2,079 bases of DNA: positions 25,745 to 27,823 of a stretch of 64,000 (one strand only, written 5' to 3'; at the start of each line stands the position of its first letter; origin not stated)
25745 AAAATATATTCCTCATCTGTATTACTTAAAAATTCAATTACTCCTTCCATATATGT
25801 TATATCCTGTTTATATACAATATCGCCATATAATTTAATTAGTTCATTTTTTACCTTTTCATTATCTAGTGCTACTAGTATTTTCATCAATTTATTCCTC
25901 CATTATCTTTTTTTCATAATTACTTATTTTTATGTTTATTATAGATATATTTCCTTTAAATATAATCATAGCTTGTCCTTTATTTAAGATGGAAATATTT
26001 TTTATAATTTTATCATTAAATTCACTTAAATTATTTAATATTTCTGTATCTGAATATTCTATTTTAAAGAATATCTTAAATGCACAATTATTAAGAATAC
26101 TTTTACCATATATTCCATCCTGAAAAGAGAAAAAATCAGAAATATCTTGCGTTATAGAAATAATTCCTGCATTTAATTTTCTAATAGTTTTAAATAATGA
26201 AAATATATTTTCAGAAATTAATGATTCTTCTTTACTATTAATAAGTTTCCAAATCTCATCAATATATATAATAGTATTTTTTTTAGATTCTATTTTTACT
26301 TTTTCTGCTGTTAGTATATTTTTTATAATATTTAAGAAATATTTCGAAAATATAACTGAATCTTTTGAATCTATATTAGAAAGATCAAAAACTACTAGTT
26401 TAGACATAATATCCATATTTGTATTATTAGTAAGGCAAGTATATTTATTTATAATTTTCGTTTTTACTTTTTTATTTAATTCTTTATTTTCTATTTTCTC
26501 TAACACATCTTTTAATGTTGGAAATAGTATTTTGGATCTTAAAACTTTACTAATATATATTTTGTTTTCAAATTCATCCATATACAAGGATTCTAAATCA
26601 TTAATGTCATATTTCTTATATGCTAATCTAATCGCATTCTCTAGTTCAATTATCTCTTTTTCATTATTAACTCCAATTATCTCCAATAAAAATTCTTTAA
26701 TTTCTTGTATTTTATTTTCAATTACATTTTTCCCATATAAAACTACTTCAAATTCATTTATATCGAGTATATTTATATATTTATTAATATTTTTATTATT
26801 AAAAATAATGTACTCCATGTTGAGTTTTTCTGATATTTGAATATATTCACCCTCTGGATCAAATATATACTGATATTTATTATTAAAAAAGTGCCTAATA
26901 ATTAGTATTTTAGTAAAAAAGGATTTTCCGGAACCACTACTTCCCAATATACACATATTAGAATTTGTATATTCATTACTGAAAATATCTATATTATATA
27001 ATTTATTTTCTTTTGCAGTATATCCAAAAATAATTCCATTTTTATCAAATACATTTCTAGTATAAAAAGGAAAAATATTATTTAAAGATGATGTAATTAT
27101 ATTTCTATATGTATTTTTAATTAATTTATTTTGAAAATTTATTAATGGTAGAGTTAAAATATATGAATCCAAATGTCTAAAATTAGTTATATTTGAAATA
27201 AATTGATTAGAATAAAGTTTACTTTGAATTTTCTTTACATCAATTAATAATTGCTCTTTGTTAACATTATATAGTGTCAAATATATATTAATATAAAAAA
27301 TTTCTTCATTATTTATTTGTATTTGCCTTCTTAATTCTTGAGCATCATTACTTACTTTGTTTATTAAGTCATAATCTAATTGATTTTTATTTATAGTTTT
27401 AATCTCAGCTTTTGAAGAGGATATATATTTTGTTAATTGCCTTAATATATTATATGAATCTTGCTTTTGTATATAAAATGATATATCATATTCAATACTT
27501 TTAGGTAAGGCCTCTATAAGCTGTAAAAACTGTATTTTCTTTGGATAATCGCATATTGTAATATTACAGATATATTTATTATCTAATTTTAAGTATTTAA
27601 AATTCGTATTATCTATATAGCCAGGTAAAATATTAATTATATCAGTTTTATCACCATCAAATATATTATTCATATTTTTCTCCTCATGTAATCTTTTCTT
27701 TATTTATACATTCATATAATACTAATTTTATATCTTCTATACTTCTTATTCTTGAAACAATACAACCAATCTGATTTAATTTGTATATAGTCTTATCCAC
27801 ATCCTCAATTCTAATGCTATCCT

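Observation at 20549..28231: Orphan seven-gene operon joins a split VirB4-type conjugation ATPase to a pilin-less TadZ/CpaF/TadB-like core and a CapA-like ectoprotein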

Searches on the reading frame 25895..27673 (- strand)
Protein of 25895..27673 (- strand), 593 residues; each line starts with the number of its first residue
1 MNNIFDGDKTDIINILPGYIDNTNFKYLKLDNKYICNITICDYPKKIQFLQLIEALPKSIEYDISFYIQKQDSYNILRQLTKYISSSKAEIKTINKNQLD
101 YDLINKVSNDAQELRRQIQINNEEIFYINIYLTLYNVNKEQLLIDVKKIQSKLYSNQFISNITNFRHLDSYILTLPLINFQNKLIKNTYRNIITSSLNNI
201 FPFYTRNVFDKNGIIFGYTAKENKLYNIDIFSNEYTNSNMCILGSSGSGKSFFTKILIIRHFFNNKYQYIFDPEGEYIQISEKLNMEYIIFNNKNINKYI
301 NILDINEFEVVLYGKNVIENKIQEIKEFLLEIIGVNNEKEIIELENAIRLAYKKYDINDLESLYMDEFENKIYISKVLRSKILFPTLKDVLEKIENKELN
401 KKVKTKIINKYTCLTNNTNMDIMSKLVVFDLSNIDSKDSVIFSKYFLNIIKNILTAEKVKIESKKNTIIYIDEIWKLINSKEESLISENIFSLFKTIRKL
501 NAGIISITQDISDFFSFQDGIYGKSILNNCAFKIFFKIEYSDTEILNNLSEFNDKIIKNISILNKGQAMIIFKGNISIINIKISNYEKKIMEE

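Call 7: search_protein_families(library=pfam, proteins=[window:25895-27673:-], max_evalue=0.1)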
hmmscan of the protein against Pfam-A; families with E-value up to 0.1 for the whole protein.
window:25895-27673:- (593 aa): 7 families
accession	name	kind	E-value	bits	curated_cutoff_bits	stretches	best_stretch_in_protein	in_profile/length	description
PF19044.6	P-loop_TraG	-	2.3e-12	46.7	25.8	1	233-540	25-321/413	TraG P-loop domain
PF01935.23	DUF87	-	8.4e-11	42.8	23.2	1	232-448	18-218/220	Helicase HerA, central domain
PF12846.13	AAA_10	-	8.3e-08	32.1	27.5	1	232-569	16-338/362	AAA-like domain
PF05707.18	Zot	-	0.0095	15.8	20.3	1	440-513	57-130/197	Zonular occludens toxin (Zot)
PF05116.19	S6PP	-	0.011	15.8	20.3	1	60-114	116-170/247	Sucrose-6F-phosphate phosphohydrolase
PF03009.23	GDPD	-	0.018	15.6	23.6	1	366-457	72-158/244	Glycerophosphoryl diester phosphodiesterase family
PF01580.24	FtsK_SpoIIIE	-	0.042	13.7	24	1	224-259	29-61/221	FtsK/SpoIIIE family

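Call 8: search_protein_families(library=ncbifam, proteins=[window:25895-27673:-], max_evalue=0.01)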
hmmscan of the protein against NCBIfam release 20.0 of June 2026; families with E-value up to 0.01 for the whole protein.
window:25895-27673:- (593 aa): 9 families
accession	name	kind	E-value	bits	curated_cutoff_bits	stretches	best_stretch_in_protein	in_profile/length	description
NF045975.1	VirB4_plasma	equivalog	1.5e-52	178.4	590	1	23-591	306-893/894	Mbov_0397 family ICE element conjugal transfer ATPase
NF045971.1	conju_CD1110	equivalog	4.5e-46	157.5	325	1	15-575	191-730/752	VirB4-like conjugal transfer ATPase, CD1110 family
TIGR02746.1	TraC-F-type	equivalog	1.1e-26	93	567.05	1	29-580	214-758/800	type IV secretion system protein TraC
NF010278.0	PRK13721.1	subfamily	7.1e-18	63.9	1177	1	105-542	342-765/874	type IV secretion system protein TraC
TIGR03783.1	Bac_Flav_CT_G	subfamily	3e-07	28.7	261.55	1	236-537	437-732/829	TraG family conjugative transposon ATPase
TIGR03744.1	traC_PFL_4706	equivalog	1.5e-06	26.4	520.6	1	105-252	339-489/892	conjugative transfer ATPase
TIGR01485.1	SPP_plant-cyano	equivalog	3.1e-05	23.6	183.65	1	60-114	118-172/249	sucrose-phosphate phosphatase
NF042943.1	HerA_antiphage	equivalog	0.00012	20.8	800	1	207-281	128-201/566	anti-phage-associated helicase HerA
NF010447.0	PRK13873.1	equivalog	0.00016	19.7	1020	1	465-539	637-705/815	conjugal transfer protein TrbE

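Call 9: search_protein_families(library=padloc, proteins=[window:25895-27673:-], max_evalue=0.01)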
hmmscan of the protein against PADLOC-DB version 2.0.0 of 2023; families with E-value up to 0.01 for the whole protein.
window:25895-27673:- (593 aa): 3 families
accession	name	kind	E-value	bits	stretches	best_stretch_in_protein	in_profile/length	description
PDLC04140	mad8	-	1.8e-18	65.1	1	214-588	4-304/314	mads_8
PDLC02185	HerA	-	3.6e-05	20.7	1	210-285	138-213/585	-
PDLC04100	HerA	-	0.00034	17.4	1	211-283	139-210/580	-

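Call 11: find_homologous_proteins(query=window:25895-27673:-, max_evalue=0.00001)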
Query window:25895-27673:- (593 aa): 585 proteins with E <= 0.00001 among 8000 candidates; the best 120 are listed.
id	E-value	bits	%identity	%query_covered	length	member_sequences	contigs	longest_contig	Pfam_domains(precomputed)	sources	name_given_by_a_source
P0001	0.0e+0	1236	100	100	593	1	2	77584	PF19044.7,PF01935.24,PF12846.14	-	-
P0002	5.6e-190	651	54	98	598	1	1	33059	PF19044.7,PF01935.24,PF12846.14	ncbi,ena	-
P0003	2.1e-180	619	52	97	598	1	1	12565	PF19044.7,PF01935.24,PF12846.14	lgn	-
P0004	1.7e-179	616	54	98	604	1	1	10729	PF19044.7,PF01935.24,PF12846.14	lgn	-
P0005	5.4e-170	585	52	99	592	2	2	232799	PF19044.7,PF01935.24,PF12846.14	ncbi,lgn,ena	-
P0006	1.0e-166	574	52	98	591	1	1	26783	PF19044.7,PF01935.24,PF12846.14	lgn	-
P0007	1.4e-165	570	49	98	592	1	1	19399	PF19044.7,PF01935.24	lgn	-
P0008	1.3e-164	567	49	98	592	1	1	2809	PF19044.7,PF01935.24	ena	-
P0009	3.2e-164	566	48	98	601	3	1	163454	PF19044.7,PF01935.24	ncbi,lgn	-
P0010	1.0e-162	561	51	98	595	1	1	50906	PF19044.7,PF01935.24,PF12846.14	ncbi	-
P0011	1.7e-162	560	49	98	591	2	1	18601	PF19044.7,PF01935.24,PF12846.14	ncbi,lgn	ncbi:MAG: DUF87 domain-containing protein [Clostridia bacterium]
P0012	2.4e-162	560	48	98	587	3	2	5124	PF19044.7,PF01935.24,PF05707.19,PF12846.14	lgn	-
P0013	9.1e-162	558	50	99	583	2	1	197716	PF19044.7,PF01935.24,PF12846.14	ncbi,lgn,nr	ncbi:MAG: ATP-binding protein [Clostridia bacterium]|nr:ATP-binding protein [Clostridia bacterium]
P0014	1.5e-158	547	50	98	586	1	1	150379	PF19044.7,PF01935.24,PF12846.14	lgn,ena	-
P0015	7.1e-158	545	48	98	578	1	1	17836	PF19044.7,PF01935.24,PF12846.14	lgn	-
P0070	3.7e-143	496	45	98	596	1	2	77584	PF19044.7,PF01935.24,PF12846.14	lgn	-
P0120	6.2e-139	482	46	98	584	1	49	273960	PF19044.7,PF01935.24,PF12846.14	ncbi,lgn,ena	-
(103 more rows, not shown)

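Call 14: find_encoding_contigs(protein=P0070, flank=10000, max_places=3)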
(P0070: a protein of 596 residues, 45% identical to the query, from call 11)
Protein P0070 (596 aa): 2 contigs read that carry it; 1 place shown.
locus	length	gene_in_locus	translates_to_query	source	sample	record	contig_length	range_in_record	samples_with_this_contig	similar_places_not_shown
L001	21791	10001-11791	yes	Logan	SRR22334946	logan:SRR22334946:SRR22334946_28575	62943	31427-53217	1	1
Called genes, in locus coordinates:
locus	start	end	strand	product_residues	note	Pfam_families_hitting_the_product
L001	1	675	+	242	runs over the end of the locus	PF02535:Zip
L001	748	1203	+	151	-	PF01451:LMWPc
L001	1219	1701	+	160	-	PF02502:LacAB_rpiB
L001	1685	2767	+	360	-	PF00953:Glycos_transf_4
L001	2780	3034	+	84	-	PF07866:DUF1653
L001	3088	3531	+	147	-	PF09424:YqeY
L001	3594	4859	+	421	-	PF05193:Peptidase_M16_C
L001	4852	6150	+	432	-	PF00675:Peptidase_M16, PF05193:Peptidase_M16_C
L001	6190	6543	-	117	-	-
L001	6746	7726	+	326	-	PF19677:DUF6179 (weak)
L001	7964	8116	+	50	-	PF09388:SpoOE-like (weak)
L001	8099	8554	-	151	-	-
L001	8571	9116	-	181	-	-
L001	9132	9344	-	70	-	-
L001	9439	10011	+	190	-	PF26593:TraC-like (weak)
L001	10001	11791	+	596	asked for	PF12846:AAA_10 (faint), PF01935:DUF87, PF19044:P-loop_TraG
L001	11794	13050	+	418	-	PF01656:CbiA (faint), PF13614:AAA_31 (weak)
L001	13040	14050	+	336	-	PF00437:T2SSE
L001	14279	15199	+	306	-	PF00482:T2SSF (weak)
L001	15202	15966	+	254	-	-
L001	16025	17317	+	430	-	PF09587:PGA_cap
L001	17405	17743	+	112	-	PF06133:Com_YlbF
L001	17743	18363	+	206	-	PF04298:Zn_peptidase_2 (faint)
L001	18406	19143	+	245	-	PF01520:Amidase_3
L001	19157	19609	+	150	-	PF00383:dCMP_cyt_deam_1, PF14437:MafB19-deam, PF14439:Bd3614-deam (weak)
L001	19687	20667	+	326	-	PF12974:Phosphonate-bd, PF13379:NMT1_2, PF16868:NMT1_3, PF09084:NMT1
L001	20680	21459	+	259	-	PF00528:BPD_transp_1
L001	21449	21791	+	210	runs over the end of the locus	PF00005:ABC_tran, PF13304:AAA_21 (faint)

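Call 15: find_encoding_contigs(protein=P0120, flank=10000, max_places=3)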
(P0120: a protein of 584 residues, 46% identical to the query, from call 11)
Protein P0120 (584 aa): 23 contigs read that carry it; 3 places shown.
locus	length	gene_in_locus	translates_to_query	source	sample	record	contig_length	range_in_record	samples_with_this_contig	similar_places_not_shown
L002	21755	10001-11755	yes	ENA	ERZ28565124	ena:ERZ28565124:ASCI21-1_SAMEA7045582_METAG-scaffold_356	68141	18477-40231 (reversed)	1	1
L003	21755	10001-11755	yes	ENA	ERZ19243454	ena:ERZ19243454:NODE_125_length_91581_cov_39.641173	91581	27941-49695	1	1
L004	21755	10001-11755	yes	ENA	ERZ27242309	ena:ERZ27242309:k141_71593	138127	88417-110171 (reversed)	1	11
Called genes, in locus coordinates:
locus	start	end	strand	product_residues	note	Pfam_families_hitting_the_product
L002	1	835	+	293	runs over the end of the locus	PF02195:ParB_N, PF17762:HTH_ParB, PF23552:ParB_C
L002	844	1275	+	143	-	PF00293:NUDIX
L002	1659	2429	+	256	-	-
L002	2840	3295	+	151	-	PF01451:LMWPc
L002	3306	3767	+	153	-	PF02502:LacAB_rpiB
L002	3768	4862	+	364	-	PF00953:Glycos_transf_4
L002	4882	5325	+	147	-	PF09424:YqeY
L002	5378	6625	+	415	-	PF05193:Peptidase_M16_C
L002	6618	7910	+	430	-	PF00675:Peptidase_M16, PF05193:Peptidase_M16_C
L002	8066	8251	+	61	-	-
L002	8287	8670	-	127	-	-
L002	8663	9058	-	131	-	-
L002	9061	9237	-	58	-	-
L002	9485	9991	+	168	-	PF26593:TraC-like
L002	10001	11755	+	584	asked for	PF01935:DUF87, PF12846:AAA_10, PF19044:P-loop_TraG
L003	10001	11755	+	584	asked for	PF01935:DUF87, PF12846:AAA_10, PF19044:P-loop_TraG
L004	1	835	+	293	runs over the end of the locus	PF02195:ParB_N, PF17762:HTH_ParB, PF23552:ParB_C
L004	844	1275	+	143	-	PF00293:NUDIX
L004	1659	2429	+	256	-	-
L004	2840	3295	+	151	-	PF01451:LMWPc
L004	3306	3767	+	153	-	PF02502:LacAB_rpiB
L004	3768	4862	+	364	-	PF00953:Glycos_transf_4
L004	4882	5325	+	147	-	PF09424:YqeY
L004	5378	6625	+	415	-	PF05193:Peptidase_M16_C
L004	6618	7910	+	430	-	PF00675:Peptidase_M16, PF05193:Peptidase_M16_C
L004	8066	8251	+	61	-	-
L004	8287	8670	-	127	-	-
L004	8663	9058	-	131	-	-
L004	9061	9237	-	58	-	-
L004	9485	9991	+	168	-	PF26593:TraC-like (weak)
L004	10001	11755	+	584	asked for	PF01935:DUF87, PF12846:AAA_10, PF19044:P-loop_TraG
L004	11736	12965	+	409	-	PF01656:CbiA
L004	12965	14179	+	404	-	PF00437:T2SSE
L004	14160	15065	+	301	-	-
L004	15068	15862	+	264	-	-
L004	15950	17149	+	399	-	PF09587:PGA_cap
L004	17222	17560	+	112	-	-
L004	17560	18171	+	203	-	-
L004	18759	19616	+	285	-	PF00318:Ribosomal_S2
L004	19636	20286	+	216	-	PF00889:EF_TS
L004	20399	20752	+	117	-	-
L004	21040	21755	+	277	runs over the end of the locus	PF01156:IU_nuc_hydro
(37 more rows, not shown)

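Call 18: find_related_loci(query=A1, collection=genome_contigs, flank=10000)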
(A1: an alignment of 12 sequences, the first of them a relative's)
Query A1 (593 aa) in genome_contigs; peptide patterns used: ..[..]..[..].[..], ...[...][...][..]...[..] (x = any residue, [..] = any of these).
133 stretches matched a pattern; 80 encode a relative of the query (tblastn E <= 1e-3); 79 distinct loci.
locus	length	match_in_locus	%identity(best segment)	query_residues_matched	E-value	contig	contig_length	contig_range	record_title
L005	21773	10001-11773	54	7-593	0e+0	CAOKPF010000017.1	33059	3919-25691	MAG TPA_asm: uncultured Clostridium sp. isolate SRR17684615_bin.9_metawrap_v1.3_MAG genome assembly, contig: NODE.1729_l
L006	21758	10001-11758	52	4-592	4e-178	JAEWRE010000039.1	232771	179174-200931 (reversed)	MAG: Bacillota bacterium isolate OH_SBrB_46 k127_704821, whole genome shotgun sequence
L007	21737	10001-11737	50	4-592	1e-169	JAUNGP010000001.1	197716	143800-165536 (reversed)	MAG: Clostridia bacterium isolate S26M_St_7 NODE_7_length_197716_cov_37.084195, whole genome shotgun sequence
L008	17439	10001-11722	47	10-592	1e-161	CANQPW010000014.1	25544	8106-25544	MAG: uncultured Clostridia bacterium isolate Lapin-011__bin25 genome assembly, contig: Lapin-011__NODE_1847_length_25544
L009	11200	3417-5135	49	15-591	4e-159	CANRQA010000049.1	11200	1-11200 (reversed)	MAG: uncultured Clostridia bacterium isolate Lapin-017__bin45 genome assembly, contig: Lapin-017__NODE_4212_length_11200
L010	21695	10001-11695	48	16-592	3e-159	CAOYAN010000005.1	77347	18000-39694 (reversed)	MAG TPA_asm: uncultured Clostridia bacterium isolate MGBC120553 genome assembly, contig: MGBC120553.5, whole genome shot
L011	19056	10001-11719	47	15-592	6e-155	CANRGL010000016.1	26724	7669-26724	MAG: uncultured Clostridia bacterium isolate Lapin-022__bin75 genome assembly, contig: Lapin-022__NODE_1727_length_26724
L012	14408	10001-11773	49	11-593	9e-155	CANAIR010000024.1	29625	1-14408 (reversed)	MAG TPA_asm: uncultured Clostridium sp. isolate SRR15194757_bin.8_metawrap_v1.3_MAG genome assembly, contig: NODE_875_le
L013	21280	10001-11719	47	14-592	5e-151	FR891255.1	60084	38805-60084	Clostridium sp. CAG:465 genomic scaffold, scf48, whole genome shotgun sequence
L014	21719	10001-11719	49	14-592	2e-150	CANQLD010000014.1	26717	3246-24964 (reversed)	MAG: uncultured Clostridia bacterium isolate Lapin-016__bin21 genome assembly, contig: Lapin-016__NODE_1519_length_26717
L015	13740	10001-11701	46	15-592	1e-149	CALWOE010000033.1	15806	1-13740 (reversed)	MAG: uncultured Clostridia bacterium isolate BRZ_PD__bin92 genome assembly, contig: BRZ_PD__NODE_5313_length_15806_cov_9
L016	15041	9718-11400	45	16-593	2e-147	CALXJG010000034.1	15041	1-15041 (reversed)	MAG: uncultured Clostridia bacterium isolate BRZ_BV__bin83 genome assembly, contig: BRZ_BV__NODE_3765_length_15041_cov_1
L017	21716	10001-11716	48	14-592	7e-145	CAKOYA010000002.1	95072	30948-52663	MAG: uncultured Clostridia bacterium isolate REFINED_METABAT215_TOP10_CONTIGS_1500_ASSEMBLY_K77_MERGED__Hadza_MoBio_hadz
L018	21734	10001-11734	46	12-592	9e-144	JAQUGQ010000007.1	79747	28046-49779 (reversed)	MAG: Clostridia bacterium isolate STCSWMC_228 NODE_491_length_79747_cov_6.651155_ST_CSWMC, whole genome shotgun sequence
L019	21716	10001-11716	45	13-592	8e-143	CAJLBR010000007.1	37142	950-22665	MAG TPA_asm: uncultured Clostridium sp. isolate SRR5519174-bin.8 genome assembly, contig: NODE_502_length_37142_cov_5.61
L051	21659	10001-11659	36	15-592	1e-77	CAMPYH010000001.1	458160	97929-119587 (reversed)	MAG TPA_asm: uncultured Clostridiaceae bacterium isolate SRR16916877_bin.24_metaWRAP_v1.3_MAG genome assembly, contig: E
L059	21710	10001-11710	33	17-591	1e-76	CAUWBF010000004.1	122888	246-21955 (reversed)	MAG: uncultured Clostridia bacterium isolate ERS329803__bin17 genome assembly, contig: ERS329803_NODE_129_length_122888_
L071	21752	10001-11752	33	15-593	2e-70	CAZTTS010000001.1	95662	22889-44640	MAG TPA_asm: uncultured Lachnospiraceae bacterium isolate binchicken_co45_176 genome assembly, contig: NODE_180_length_9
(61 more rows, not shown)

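Call 27: search_solved_structures(query=A1, max_evalue=0.001)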
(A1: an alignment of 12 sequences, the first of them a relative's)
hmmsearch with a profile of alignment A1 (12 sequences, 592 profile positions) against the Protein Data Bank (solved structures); distinct sequences matched with E-value up to 0.001: 2.
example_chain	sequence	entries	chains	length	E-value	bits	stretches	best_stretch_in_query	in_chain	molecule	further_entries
4ag5_A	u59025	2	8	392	1.2e-39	139.7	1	199-585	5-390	TYPE IV SECRETORY PATHWAY VIRB4 COMPONENTS-LIKE PROTEIN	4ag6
8j4u_M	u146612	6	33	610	1.6e-05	26.9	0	219-276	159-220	Nucleoside triphosphate hydrolase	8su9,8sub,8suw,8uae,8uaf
